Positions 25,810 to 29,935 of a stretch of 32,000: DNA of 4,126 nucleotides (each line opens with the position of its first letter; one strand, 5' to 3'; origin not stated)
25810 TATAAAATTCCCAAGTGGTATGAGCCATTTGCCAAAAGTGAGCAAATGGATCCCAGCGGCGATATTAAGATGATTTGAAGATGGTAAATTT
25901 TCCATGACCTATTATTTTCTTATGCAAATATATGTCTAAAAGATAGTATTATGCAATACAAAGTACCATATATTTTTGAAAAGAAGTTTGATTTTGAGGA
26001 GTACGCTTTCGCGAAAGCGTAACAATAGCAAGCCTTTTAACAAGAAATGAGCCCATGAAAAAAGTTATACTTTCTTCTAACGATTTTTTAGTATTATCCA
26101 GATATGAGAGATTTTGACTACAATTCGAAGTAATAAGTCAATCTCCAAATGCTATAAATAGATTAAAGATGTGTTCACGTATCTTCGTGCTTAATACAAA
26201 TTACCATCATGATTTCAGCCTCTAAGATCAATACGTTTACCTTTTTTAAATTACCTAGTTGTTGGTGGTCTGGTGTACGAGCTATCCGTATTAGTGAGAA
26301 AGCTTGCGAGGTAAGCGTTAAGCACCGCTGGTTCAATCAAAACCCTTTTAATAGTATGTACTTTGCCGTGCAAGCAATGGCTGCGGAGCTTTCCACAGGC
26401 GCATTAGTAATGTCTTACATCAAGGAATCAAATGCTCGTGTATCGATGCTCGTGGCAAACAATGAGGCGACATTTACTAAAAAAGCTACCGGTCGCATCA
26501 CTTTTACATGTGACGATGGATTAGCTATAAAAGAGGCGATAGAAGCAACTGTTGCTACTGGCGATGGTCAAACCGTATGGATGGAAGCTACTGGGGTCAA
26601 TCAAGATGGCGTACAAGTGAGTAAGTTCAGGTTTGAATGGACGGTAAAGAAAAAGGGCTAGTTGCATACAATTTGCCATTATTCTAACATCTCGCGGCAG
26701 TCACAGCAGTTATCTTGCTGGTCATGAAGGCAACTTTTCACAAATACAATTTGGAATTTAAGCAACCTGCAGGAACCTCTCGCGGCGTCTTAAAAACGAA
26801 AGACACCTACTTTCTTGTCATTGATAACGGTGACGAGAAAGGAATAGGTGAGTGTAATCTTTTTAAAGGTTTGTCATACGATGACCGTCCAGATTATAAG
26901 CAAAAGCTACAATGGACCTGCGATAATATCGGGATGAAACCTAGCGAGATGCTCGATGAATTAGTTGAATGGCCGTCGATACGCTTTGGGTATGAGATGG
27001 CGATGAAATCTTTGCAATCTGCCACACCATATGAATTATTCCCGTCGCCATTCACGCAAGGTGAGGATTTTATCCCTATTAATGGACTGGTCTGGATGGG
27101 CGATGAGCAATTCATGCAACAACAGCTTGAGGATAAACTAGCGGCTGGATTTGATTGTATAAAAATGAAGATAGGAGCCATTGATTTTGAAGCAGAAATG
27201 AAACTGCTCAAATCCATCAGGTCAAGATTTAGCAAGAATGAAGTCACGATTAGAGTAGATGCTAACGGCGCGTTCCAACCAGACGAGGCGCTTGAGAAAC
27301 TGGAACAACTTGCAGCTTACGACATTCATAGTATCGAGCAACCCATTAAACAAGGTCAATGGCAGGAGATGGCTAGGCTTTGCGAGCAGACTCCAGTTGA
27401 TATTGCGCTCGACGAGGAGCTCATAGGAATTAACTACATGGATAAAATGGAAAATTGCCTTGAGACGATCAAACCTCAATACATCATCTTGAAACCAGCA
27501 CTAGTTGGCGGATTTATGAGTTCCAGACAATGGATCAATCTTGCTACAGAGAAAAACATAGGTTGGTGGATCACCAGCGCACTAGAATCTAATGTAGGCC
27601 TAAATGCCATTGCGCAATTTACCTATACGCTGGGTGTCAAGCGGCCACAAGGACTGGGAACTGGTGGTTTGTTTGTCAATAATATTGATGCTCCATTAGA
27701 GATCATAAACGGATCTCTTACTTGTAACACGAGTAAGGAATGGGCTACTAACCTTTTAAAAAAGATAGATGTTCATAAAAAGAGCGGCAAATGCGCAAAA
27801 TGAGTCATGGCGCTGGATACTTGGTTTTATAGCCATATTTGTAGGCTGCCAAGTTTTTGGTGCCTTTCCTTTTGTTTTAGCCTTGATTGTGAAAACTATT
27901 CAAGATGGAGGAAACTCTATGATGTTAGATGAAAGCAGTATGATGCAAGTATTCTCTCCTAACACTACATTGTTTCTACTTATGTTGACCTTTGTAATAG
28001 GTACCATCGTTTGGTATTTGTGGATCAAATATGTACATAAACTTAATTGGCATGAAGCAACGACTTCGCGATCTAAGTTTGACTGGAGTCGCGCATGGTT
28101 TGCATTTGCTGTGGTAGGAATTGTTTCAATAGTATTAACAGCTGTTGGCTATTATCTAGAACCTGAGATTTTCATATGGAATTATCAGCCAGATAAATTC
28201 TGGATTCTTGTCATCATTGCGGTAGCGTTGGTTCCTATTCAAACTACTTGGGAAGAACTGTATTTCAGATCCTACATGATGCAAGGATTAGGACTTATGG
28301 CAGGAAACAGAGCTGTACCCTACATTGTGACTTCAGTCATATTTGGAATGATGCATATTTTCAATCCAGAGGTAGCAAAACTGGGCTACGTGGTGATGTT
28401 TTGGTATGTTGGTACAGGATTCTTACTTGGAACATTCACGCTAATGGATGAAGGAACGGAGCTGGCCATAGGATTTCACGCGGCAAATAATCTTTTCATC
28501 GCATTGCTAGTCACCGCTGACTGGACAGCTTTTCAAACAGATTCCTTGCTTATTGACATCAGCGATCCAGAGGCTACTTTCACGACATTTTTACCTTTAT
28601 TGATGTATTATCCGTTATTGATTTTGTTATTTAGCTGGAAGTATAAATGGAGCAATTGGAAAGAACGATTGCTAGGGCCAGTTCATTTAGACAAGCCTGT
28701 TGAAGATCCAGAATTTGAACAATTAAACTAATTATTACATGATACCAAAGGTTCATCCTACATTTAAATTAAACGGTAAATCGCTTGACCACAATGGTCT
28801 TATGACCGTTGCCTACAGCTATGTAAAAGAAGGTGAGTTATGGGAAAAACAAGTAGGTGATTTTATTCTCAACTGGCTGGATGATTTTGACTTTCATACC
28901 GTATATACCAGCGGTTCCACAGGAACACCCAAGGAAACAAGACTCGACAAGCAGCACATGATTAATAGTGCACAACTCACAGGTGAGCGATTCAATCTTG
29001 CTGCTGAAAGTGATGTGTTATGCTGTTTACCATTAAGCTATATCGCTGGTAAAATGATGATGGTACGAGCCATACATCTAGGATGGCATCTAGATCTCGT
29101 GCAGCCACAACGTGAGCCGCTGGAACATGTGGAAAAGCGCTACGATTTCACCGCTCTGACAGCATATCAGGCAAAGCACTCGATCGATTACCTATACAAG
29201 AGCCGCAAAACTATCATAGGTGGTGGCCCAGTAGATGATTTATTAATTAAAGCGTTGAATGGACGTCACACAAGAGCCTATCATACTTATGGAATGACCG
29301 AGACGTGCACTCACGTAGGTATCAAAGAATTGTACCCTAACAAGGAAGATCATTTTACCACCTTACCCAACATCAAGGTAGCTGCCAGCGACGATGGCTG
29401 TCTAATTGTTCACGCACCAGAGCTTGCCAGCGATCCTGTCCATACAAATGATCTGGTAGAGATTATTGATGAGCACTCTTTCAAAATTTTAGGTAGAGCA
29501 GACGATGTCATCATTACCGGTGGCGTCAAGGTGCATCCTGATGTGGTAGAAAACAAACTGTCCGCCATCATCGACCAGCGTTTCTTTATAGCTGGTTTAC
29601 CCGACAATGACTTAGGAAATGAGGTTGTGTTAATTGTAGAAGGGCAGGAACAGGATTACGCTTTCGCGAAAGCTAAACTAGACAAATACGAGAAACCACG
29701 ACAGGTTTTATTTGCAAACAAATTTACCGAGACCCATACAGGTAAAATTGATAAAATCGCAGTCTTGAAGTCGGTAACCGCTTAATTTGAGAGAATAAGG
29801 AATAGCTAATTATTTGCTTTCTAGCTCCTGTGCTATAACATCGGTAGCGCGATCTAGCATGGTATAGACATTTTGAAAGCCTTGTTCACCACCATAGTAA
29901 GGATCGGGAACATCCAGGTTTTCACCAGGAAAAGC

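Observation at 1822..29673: Dispersed, ORF-neutral perfect palindrome family (core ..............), nine copies in 32 kb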

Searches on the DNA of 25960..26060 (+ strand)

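Call 53: search_dna_similar(query=window:25960-26060:+, collection=phages, mode=distant, max_evalue=10, max_rows=30)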
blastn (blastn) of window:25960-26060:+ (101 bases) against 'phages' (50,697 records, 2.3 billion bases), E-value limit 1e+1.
Records with a match: 93; places in all: 93; records where one place covers at least 80% of the query: 0.
Best place of each record, by identity: 95-99% 2; 90-95% 9; 80-90% 82.
By first word of the organism name: Flavobacterium 78; Escherichia 6; Bacteriophage 2; Enterococcus 2; Listeria 2; Methylophilales 2; bajarodmic 1.
By host as written in the record: Flavobacterium columnare 62; - 16; Escherichia coli UPEC 3; Flavobacterium columnare B185 2; Escherichia sp. 2; Listeria monocytogenes 2; Methylophilales bacterium FZCC0133 2; Peromyscus fraterculus 1; and 3 more.
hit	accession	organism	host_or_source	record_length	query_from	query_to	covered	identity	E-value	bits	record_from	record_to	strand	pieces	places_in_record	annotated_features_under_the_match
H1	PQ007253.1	bajarodmic virus 993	Peromyscus fraterculus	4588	9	39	31%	87.1%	3e-1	39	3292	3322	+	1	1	replication initiator protein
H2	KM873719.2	Flavobacterium phage FCL-2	Flavobacterium columnare B185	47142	9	39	31%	87.1%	3e+0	36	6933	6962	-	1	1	hypothetical protein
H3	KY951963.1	Flavobacterium phage FCV-3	Flavobacterium columnare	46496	9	39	31%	87.1%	3e+0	36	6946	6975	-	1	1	hypothetical protein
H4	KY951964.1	Flavobacterium phage FCV-11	Flavobacterium columnare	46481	9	39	31%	87.1%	3e+0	36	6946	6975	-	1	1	hypothetical protein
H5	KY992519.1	Flavobacterium phage V175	Flavobacterium columnare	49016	9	39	31%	87.1%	3e+0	36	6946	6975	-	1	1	hypothetical protein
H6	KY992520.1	Flavobacterium phage V181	Flavobacterium columnare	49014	9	39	31%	87.1%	3e+0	36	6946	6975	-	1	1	hypothetical protein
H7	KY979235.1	Flavobacterium phage FCV-1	Flavobacterium columnare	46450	9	39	31%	87.1%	3e+0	36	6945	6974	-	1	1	hypothetical protein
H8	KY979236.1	Flavobacterium phage FCV-10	Flavobacterium columnare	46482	9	39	31%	87.1%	3e+0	36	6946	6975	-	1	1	hypothetical protein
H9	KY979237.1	Flavobacterium phage FCV-16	Flavobacterium columnare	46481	9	39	31%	87.1%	3e+0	36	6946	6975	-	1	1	hypothetical protein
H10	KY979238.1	Flavobacterium phage FCV-20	Flavobacterium columnare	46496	9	39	31%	87.1%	3e+0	36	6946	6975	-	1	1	hypothetical protein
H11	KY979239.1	Flavobacterium phage V156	Flavobacterium columnare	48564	9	39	31%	87.1%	3e+0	36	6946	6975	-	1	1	hypothetical protein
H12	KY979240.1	Flavobacterium phage V157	Flavobacterium columnare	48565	9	39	31%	87.1%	3e+0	36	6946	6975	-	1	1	hypothetical protein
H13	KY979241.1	Flavobacterium phage V165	Flavobacterium columnare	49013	9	39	31%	87.1%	3e+0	36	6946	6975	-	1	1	hypothetical protein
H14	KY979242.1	Flavobacterium phage V182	Flavobacterium columnare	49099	9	39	31%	87.1%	3e+0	36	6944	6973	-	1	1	hypothetical protein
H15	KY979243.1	Flavobacterium phage VK20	Flavobacterium columnare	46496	9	39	31%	87.1%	3e+0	36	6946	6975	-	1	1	hypothetical protein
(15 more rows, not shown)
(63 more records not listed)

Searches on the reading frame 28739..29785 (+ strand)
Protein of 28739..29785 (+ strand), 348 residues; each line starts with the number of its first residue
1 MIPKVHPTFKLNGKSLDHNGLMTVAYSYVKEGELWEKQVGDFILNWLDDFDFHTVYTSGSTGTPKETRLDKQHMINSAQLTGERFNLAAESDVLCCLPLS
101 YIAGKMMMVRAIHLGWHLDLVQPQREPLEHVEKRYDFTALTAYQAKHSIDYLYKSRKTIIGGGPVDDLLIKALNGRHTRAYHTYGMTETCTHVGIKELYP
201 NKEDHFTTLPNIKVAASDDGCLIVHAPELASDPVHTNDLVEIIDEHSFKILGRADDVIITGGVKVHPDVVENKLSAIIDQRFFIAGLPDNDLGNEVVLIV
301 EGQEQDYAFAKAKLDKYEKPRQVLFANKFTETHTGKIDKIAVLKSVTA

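Call 68: search_protein_families(library=pfam, proteins=[window:28739-29785:+], max_evalue=0.001)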
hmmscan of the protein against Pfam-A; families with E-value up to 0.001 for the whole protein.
window:28739-29785:+ (348 aa): 1 family
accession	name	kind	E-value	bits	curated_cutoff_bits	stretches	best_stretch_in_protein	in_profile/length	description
PF00501.34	AMP-binding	-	1.7e-15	57.2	29.9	1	55-214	168-346/384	AMP-binding enzyme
